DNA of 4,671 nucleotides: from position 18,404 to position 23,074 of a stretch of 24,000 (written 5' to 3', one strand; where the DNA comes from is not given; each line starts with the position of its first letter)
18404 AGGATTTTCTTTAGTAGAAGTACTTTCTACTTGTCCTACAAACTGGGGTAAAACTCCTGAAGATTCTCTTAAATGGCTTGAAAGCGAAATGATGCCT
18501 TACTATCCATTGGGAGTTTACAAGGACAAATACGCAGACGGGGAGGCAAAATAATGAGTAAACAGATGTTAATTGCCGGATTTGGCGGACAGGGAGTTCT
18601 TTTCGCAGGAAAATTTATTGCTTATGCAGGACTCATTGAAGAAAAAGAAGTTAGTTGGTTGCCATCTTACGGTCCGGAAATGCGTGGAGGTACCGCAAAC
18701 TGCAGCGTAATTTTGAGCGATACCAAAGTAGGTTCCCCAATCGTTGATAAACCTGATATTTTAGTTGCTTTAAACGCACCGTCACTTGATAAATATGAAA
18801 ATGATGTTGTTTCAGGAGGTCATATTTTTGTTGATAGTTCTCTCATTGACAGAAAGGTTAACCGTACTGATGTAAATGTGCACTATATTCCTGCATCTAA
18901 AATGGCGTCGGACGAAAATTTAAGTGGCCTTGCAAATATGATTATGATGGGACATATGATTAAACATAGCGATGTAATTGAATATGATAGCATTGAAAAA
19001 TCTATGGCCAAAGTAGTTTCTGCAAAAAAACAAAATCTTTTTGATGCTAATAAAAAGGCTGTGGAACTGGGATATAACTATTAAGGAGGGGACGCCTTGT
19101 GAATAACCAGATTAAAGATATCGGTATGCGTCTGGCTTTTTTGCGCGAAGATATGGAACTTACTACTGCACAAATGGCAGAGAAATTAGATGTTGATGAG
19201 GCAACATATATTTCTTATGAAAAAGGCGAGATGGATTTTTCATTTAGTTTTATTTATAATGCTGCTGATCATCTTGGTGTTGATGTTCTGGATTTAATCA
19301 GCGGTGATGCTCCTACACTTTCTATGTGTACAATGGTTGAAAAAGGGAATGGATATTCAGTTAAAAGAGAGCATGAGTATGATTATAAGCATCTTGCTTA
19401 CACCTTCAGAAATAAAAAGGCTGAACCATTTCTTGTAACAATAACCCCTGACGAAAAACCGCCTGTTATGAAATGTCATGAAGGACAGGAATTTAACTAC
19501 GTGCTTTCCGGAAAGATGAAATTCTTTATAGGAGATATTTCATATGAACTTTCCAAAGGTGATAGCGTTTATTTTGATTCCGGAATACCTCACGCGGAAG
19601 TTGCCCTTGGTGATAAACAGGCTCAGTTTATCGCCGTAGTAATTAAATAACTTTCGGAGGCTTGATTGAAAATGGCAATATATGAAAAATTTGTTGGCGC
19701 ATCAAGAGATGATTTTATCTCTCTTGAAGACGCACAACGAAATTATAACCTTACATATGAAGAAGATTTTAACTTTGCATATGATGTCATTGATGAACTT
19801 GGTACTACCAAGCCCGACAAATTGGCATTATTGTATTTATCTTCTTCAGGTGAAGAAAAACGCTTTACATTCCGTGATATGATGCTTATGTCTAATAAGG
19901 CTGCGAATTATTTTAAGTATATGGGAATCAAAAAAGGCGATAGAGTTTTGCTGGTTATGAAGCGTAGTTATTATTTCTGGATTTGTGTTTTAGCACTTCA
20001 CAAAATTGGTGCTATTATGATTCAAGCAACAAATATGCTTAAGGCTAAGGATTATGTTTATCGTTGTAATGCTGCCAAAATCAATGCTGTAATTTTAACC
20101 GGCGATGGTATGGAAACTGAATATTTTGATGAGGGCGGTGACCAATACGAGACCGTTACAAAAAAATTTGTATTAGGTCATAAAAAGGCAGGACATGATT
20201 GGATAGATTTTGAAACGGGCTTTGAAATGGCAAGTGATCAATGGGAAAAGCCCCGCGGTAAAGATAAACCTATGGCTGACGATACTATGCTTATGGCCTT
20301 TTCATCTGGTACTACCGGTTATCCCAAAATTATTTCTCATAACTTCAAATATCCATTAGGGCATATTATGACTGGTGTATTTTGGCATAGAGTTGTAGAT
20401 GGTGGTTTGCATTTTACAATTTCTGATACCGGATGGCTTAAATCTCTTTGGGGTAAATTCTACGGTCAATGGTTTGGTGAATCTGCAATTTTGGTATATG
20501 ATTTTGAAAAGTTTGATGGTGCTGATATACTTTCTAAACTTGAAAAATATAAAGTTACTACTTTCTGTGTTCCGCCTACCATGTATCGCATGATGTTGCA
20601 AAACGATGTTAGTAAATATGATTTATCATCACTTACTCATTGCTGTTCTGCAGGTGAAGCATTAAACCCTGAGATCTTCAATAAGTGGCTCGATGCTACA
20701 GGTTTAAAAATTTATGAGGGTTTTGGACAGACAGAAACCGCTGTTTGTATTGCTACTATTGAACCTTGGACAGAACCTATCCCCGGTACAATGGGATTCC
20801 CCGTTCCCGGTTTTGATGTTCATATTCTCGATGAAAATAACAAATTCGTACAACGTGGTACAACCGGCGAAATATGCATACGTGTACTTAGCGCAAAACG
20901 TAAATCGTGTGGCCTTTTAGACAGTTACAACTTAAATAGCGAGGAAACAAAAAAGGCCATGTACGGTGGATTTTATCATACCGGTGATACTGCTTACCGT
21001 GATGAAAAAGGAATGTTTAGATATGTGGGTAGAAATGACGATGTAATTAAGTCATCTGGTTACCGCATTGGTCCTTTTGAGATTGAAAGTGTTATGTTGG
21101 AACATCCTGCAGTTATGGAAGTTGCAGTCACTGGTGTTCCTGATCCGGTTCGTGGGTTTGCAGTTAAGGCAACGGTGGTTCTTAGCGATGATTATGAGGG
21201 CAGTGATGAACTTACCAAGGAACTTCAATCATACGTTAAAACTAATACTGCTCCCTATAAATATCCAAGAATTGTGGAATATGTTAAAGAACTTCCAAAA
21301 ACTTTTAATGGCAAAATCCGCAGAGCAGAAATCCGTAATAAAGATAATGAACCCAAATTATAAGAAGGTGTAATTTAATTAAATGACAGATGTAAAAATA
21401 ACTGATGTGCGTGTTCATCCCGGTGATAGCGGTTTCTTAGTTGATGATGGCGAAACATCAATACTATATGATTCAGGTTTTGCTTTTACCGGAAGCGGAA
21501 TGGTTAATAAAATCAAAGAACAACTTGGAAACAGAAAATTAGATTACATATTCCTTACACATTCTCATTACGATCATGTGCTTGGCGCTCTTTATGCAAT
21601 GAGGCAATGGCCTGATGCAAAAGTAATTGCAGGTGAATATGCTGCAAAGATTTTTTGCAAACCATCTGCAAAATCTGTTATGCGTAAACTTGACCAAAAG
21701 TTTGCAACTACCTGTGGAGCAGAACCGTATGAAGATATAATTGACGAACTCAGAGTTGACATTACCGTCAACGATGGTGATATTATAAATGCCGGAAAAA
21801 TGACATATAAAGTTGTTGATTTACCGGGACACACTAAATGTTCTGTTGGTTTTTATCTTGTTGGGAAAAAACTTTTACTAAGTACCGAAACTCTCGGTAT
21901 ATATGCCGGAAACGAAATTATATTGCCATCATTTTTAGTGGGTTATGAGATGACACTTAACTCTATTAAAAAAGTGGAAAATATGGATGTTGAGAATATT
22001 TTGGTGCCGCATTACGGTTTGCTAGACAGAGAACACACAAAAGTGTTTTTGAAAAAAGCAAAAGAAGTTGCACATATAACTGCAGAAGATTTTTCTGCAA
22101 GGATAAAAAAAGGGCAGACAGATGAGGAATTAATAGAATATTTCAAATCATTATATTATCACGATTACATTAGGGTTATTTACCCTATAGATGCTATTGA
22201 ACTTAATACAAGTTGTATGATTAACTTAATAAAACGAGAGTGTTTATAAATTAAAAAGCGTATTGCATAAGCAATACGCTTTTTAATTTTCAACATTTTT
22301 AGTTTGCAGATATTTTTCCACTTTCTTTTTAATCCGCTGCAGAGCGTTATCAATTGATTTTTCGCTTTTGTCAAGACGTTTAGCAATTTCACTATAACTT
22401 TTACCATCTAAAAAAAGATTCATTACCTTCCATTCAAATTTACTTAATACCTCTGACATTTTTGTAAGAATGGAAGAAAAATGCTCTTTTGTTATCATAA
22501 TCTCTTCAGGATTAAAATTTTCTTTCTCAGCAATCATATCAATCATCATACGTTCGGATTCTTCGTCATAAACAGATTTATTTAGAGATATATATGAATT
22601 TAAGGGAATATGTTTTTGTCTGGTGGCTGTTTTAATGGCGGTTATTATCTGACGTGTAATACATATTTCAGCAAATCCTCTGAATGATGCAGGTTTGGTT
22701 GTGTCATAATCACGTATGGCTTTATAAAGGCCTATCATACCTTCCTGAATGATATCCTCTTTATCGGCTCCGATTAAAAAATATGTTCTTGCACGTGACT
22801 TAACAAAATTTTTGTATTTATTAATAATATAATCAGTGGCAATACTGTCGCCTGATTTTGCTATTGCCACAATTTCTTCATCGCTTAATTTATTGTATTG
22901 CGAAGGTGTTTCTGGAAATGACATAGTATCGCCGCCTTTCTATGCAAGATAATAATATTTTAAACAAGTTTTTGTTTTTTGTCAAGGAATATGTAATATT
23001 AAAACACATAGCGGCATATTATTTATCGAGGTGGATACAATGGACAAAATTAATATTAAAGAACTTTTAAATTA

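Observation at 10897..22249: Eleven-gene gap-free operon plus the T-box-controlled ligase: candidate system converting short/branched-chain acids to branched-chain amino acids by activation, reductive carboxylation and transamination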

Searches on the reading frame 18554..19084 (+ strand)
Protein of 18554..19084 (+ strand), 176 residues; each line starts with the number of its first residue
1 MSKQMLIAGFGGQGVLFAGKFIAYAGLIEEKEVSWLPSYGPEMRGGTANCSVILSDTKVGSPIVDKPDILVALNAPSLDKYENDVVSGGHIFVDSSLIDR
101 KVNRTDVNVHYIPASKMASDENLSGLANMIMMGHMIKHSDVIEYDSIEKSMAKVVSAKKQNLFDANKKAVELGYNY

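Call 5: search_protein_families(library=pfam, proteins=[window:18554-19084:+], max_evalue=0.001)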
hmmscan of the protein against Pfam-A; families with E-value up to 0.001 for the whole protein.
window:18554-19084:+ (176 aa): 1 family
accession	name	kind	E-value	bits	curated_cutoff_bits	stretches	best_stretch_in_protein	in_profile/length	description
PF01558.24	POR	-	7.6e-37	127.6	27.4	1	11-175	1-173/173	Pyruvate ferredoxin/flavodoxin oxidoreductase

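Call 6: search_protein_families(library=ncbifam, proteins=[window:18554-19084:+], max_evalue=0.001)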
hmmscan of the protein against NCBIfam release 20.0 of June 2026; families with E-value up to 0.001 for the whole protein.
window:18554-19084:+ (176 aa): 22 families
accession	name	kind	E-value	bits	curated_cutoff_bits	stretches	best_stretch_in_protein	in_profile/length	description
NF006323.0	PRK08537.1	equivalog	9e-36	122.9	235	1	1-175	1-176/181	2-oxoacid:ferredoxin oxidoreductase subunit gamma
TIGR02175.1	PorC_KorC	subfamily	2.7e-21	76.1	81.1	1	8-175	7-173/177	2-oxoacid:acceptor oxidoreductase, gamma subunit, pyruvate/2-ketoisovalerate family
TIGR03710.1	OAFO_sf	subfamily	1.5e-20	73.3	482.75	1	5-176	4-172/561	2-oxoacid:acceptor oxidoreductase subunit alpha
NF006211.0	PRK08338.1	equivalog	7.8e-18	64.5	239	1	4-174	2-165/170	2-oxoacid:ferredoxin oxidoreductase subunit gamma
NF006275.0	PRK08441.1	equivalog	1e-17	64.3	216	1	1-176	1-177/185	2-oxoglutarate-acceptor oxidoreductase subunit OorC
NF005324.0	PRK06853.1-4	equivalog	8e-15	55.2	222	1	1-175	1-187/196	indolepyruvate oxidoreductase subunit beta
NF005325.0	PRK06853.1-5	equivalog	1.7e-14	54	230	2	3-96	4-98/192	indolepyruvate oxidoreductase subunit beta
NF004916.0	PRK06274.1-2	equivalog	2.1e-14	54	227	1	1-174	1-173/178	indolepyruvate oxidoreductase subunit beta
NF006321.0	PRK08534.1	equivalog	2.5e-14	53.4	225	1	6-175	5-175/181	pyruvate ferredoxin oxidoreductase subunit gamma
NF040683.1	PorC_Meth_Thtga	equivalog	2.5e-14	53.4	270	1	7-175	6-171/177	pyruvate synthase subunit PorC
NF005322.0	PRK06853.1-2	equivalog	7.9e-12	45.3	237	1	4-175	7-191/197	indolepyruvate oxidoreductase subunit beta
NF005328.0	PRK06853.2-2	equivalog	3.8e-11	43.1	240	1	4-75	5-76/192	indolepyruvate oxidoreductase subunit beta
NF005323.0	PRK06853.1-3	equivalog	1e-10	41.9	238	1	4-94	8-98/197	indolepyruvate oxidoreductase subunit beta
NF045762.1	PhenlGlyoxDHPadE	equivalog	1.3e-10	41.4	300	1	5-175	4-177/187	NADH-dependent phenylglyoxylate dehydrogenase subunit gamma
NF005327.0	PRK06853.2-1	equivalog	1.3e-08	34.9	242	1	4-78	5-79/194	indolepyruvate oxidoreductase subunit beta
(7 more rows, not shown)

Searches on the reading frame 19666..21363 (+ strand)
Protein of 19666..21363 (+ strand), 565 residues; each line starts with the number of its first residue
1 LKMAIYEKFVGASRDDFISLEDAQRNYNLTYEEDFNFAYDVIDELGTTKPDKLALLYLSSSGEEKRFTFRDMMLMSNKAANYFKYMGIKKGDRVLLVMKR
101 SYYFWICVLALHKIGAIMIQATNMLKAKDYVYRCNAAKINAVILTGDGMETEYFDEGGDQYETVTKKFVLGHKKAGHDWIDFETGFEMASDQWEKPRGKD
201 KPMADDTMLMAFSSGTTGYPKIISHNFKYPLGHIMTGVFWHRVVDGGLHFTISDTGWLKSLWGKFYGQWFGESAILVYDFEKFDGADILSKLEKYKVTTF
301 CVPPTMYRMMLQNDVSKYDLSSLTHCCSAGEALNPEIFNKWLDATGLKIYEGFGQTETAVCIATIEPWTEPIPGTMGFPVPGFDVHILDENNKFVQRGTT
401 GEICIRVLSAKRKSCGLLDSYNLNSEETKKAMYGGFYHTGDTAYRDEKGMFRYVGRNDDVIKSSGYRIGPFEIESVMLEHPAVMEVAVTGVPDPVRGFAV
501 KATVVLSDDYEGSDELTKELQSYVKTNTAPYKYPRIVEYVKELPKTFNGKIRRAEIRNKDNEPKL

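Call 5: search_protein_families(library=pfam, proteins=[window:19666-21363:+], max_evalue=0.001)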
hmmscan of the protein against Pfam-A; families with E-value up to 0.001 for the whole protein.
window:19666-21363:+ (565 aa): 2 families
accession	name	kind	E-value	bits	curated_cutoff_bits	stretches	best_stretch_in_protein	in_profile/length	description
PF00501.34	AMP-binding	-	2.9e-58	197.9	29.9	1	47-406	6-375/384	AMP-binding enzyme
PF13193.12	AMP-binding_C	-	1.3e-20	74.5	24.5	1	472-550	1-76/76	AMP-binding enzyme C-terminal domain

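Call 6: search_protein_families(library=ncbifam, proteins=[window:19666-21363:+], max_evalue=0.001)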
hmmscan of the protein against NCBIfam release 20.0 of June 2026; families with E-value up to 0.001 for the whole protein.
window:19666-21363:+ (565 aa): 98 families (the best 25 are shown)
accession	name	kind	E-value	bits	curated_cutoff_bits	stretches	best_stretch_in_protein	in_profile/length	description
NF047394.1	AcylCoAsynMbcS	equivalog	5.8e-126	421.2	850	1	39-562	12-522/525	acyl-CoA synthetase MbcS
NF003313.0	PRK04319.1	equivalog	5.2e-101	338.6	729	1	19-556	27-557/574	acetate--CoA ligase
NF004837.0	PRK06187.1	subfamily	7.1e-81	272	476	1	63-560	30-522/531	long-chain-fatty-acid--CoA ligase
TIGR02188.1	Ac_CoA_lig_AcsA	equivalog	2.2e-71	241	724.95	1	24-557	45-602/629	acetate--CoA ligase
TIGR02262.1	benz_CoA_lig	subfamily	4.2e-69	233.6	375.25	1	33-558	1-507/508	benzoate-CoA ligase family protein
NF001208.0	PRK00174.1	subfamily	4.3e-69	233.5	657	1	27-557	69-617/649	acetate--CoA ligase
NF006182.0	PRK08316.1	subfamily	1.1e-66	225.4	663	2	283-559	247-516/523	fatty acyl-CoA synthetase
NF006181.0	PRK08314.1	subfamily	1.2e-65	221.8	705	1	49-561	37-555/563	long-chain-fatty-acid--CoA ligase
NF005947.1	PRK08008.1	equivalog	6.1e-61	206.6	651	1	41-555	12-516/518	crotonobetaine/carnitine-CoA ligase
NF005463.0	PRK07059.1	subfamily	2.8e-59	201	869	2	284-559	289-555/557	long-chain-fatty-acid--CoA ligase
NF005220.0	PRK06710.1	equivalog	1.4e-57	195.1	1116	2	205-556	206-549/563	long-chain-fatty-acid--CoA ligase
NF004822.0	PRK06178.1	equivalog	4.9e-56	190.5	782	1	40-559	41-566/571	acyl-CoA synthetase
NF005676.0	PRK07470.1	equivalog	4.3e-55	187.3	774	2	278-559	249-528/544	acyl-CoA synthetase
NF053567.1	HBDA_AROS1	equivalog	5.3e-55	186.8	1000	1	63-558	36-517/523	3-hydroxybenzoate--CoA ligase HbdA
NF004808.0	PRK06155.1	equivalog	8.4e-53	179.4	722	1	63-559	43-521/542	ATP-dependent acyl-CoA ligase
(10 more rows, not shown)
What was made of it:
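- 19666..21363 (+): Ligase B: MbcS/Macs-like AMP-forming acyl-CoA ligase; proposed 2-methylbutyrate (and/or isobutyrate) CoA ligase. The best NCBIfam hit is MbcS at 421 bits (call 6).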

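Call 42: search_solved_structures(query=window:19666-21363:+, max_evalue=1e-30)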
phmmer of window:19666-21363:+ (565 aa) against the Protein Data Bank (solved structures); distinct sequences matched with E-value up to 1e-30: 62 (the best 60 are shown).
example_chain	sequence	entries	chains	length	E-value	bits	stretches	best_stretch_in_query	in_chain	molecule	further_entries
3etc_A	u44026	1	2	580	8.7e-184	615.4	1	9-561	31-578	AMP-binding protein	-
8biq_D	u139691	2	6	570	1.3e-100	340.8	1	34-563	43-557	4-hydroxybutyrate--CoA ligase 1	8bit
2wd9_A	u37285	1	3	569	1.9e-99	337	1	34-560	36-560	ACYL-COENZYME A SYNTHETASE ACSM2A, MITOCHONDRIAL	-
2vze_A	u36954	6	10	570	1.9e-99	337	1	34-560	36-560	ACYL-COENZYME A SYNTHETASE ACSM2A, MITOCHONDRIAL | Acyl-coenzyme A synthetase ACSM2A, mitochondrial precursor | Acyl-coenzyme A synthetase ACSM2A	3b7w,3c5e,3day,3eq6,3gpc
9g79_B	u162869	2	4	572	4.2e-72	246.7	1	22-556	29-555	Acetyl-coenzyme A synthetase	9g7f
5u2a_A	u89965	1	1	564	6.9e-60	206.4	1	50-561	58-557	AMP-dependent synthetase and ligase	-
4wv3_A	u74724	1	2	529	2.9e-59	204.3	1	39-558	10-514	Anthranilate-CoA ligase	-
8rpk_A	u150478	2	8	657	7.1e-59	203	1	33-560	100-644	Acetate--CoA ligase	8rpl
7kds_A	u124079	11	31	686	1.5e-50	175.6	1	34-558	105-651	Acetyl-coenzyme A synthetase 2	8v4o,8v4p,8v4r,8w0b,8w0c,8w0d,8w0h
11km_A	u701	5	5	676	3.3e-48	167.8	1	38-557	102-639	Acetyl-coenzyme A synthetase | Probable acetyl-coenzyme A synthetase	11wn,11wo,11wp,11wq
2v7b_A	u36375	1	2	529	1.2e-47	166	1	35-558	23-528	BENZOATE-COENZYME A LIGASE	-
6m2o_A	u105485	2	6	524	1.7e-47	165.5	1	33-557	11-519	Benzoate-coenzyme A ligase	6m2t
6m2u_A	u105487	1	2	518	1.7e-47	165.4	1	33-557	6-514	Benzoate-coenzyme A ligase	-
4eat_A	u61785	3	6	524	5e-47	163.9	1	33-557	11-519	Benzoate-coenzyme A ligase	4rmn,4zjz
4rm3_A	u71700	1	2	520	5.1e-47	163.9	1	33-557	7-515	Benzoate-coenzyme A ligase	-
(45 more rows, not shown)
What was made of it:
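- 19666..21363 (+): The match to PDB 3ETC has E 9e-184 (call 42).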

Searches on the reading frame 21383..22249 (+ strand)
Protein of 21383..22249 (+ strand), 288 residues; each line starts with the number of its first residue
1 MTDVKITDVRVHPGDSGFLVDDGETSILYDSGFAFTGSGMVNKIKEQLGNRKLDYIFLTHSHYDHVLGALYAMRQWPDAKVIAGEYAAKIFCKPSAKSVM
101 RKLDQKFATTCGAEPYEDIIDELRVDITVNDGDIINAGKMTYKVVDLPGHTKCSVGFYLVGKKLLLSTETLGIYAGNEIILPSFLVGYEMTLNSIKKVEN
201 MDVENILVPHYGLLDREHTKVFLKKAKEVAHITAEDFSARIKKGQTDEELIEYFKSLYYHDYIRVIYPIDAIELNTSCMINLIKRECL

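Call 7: search_protein_families(library=pfam, proteins=[window:21383-22249:+], max_evalue=0.001)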
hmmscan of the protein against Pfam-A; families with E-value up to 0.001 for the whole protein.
window:21383-22249:+ (288 aa): 3 families
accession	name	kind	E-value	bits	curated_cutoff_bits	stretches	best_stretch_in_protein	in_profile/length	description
PF00753.33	Lactamase_B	-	3.8e-22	79.6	22.7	1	18-210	9-196/196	Metallo-beta-lactamase superfamily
PF12706.13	Lactamase_B_2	-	5.3e-06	26.6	27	1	26-83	2-62/200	Beta-lactamase superfamily domain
PF19583.5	ODP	-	0.00056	20.3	27.2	0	18-87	6-75/194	ODP family beta lactamase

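Call 8: search_protein_families(library=ncbifam, proteins=[window:21383-22249:+], max_evalue=0.00001)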
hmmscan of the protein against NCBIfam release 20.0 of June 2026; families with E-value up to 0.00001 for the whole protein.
window:21383-22249:+ (288 aa): 15 families
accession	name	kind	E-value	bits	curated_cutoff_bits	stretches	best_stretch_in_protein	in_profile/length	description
NF033105.1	bla_subclass_B3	equivalog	4.9e-13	49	240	1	17-244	25-246/257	subclass B3 metallo-beta-lactamase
NF012229.1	bla_class_B_core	domain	1.3e-11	44.9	100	1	14-158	14-137/139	metallo-beta-lactamase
TIGR03413.1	GSH_gloB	equivalog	5.1e-11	42.4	200.8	0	123-171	80-128/248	hydroxyacylglutathione hydrolase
NF033184.1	B3_Acin_new1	exception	5.4e-08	32.3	580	1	14-243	48-269/283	putative subclass B3 metallo-beta-lactamase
NF047979.1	lactonase_AidB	equivalog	1.9e-07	30.7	360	1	47-169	88-205/271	AidB family quorum-quenching N-acyl homoserine lactonase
NF000457.2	blaPEDO-1_fam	exception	8.8e-07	28.6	550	1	19-162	56-187/286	PEDO-1 family subclass B3 metallo-beta-lactamase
NF040470.1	blaEAM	exception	1e-06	28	660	1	15-155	81-211/318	EAM family subclass B3 metallo-beta-lactamase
NF012101.1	blaGOB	exception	3.5e-06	26.5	560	1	24-160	61-185/290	GOB family subclass B3 metallo-beta-lactamase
NF012140.0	blaBJP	exception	3.5e-06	26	600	0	22-232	62-264/294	BJP family subclass B3 metallo-beta-lactamase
NF000438.2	blaPOM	exception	3.8e-06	26.3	610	1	17-157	59-186/286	POM family subclass B3 metallo-beta-lactamase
NF033185.1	B3_Acin_new2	exception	5e-06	25.9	625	0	16-154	52-177/285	putative subclass B3 metallo-beta-lactamase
NF040469.1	blaEFM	exception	5.3e-06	25.7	610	0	19-155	74-199/302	EFM family subclass B3 metallo-beta-lactamase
NF008887.0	PRK11921.1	equivalog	6.4e-06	25.3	635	0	17-90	37-109/396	anaerobic nitric oxide reductase flavorubredoxin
NF000405.1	HARLDQ_not_B3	exception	6.8e-06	25.8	350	0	16-159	41-171/267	HARLDQ motif MBL-fold protein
NF000469.2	CAR_gen_B3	exception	8.4e-06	25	500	0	17-158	76-203/311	CAR family subclass B3 metallo-beta-lactamase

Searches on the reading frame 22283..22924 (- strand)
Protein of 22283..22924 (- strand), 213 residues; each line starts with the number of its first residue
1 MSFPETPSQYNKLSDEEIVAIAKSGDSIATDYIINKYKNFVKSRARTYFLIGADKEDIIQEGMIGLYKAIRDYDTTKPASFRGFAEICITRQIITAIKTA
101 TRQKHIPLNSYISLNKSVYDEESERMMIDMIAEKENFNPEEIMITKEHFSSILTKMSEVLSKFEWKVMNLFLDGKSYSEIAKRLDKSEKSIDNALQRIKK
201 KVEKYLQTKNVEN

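Call 7: search_protein_families(library=pfam, proteins=[window:22283-22924:-], max_evalue=0.001)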
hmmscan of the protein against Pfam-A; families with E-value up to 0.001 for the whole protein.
window:22283-22924:- (213 aa): 5 families
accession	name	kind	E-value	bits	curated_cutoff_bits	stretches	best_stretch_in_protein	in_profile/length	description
PF04542.20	Sigma70_r2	-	1.7e-15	57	24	1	34-102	2-70/71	Sigma-70 region 2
PF08281.18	Sigma70_r4_2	-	4.3e-08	33.1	25.7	1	167-201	18-53/54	Sigma-70, region 4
PF00196.25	GerE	-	1e-06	28.7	23.5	1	159-202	2-45/57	Bacterial regulatory proteins, luxR family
PF13936.12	HTH_38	-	0.00017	21.7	27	0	169-197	15-43/44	Helix-turn-helix domain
PF13384.12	HTH_23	-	0.00056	20.1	24.6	0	165-198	8-41/50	Homeodomain-like domain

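Call 8: search_protein_families(library=ncbifam, proteins=[window:22283-22924:-], max_evalue=0.00001)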
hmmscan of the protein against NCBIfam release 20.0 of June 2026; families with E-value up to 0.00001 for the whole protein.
window:22283-22924:- (213 aa): 54 families (the best 25 are shown)
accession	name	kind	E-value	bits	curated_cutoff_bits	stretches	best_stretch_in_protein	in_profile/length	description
NF006148.0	PRK08295.1-5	equivalog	5.7e-100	333.1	208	1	8-211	13-216/218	RNA polymerase sporulation sigma factor SigH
NF006145.0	PRK08295.1-2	equivalog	3.8e-95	317.3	212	1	8-209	12-213/213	RNA polymerase sporulation sigma factor SigH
TIGR02859.1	spore_sigH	equivalog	3.5e-94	313.8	294.8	1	10-206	1-197/198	RNA polymerase sporulation sigma factor SigH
NF006147.0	PRK08295.1-4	equivalog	1.5e-84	282.6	212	1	11-207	5-201/201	RNA polymerase factor sigma-70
NF006146.0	PRK08295.1-3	equivalog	1.7e-83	279.4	414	1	10-209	13-212/218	RNA polymerase factor sigma-70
TIGR02937.1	sigma70-ECF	superfamily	5.5e-25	87.9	42.9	1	29-206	2-165/165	sigma-70 family RNA polymerase sigma factor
TIGR02980.1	SigBFG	subfamily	5.7e-14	52.4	234.35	1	29-90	4-65/227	SigB/SigF/SigG family RNA polymerase sigma factor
NF004471.0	PRK05803.1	subfamily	4.7e-13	48.9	252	1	14-209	36-231/235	RNA polymerase sporulation sigma factor SigK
TIGR02941.1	Sigma_B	equivalog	1.2e-12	47.8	315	1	25-107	26-108/255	RNA polymerase sigma factor SigB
TIGR02479.1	FliA_WhiG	subfamily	1.3e-12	48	189.6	1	36-94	4-65/224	FliA/WhiG family RNA polymerase sigma factor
NF006174.0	PRK08311.2-2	equivalog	2.5e-12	46.5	319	1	12-141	14-144/252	RNA polymerase sigma factor SigI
NF005785.0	PRK07598.1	equivalog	7.5e-12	44.8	554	1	10-116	158-263/415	RNA polymerase sigma factor SigC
TIGR02846.1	spore_sigmaK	equivalog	9.3e-12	45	298.65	1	12-198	32-218/227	RNA polymerase sporulation sigma factor SigK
NF004566.0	PRK05901.2-4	equivalog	2.9e-11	43.2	531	1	23-119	183-283/448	RNA polymerase sigma factor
TIGR02984.1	Sig-70_plancto1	subfamily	3.1e-11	43.2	183.75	1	22-201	1-183/189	RNA polymerase sigma-70 factor, Planctomycetaceae-specific subfamily 1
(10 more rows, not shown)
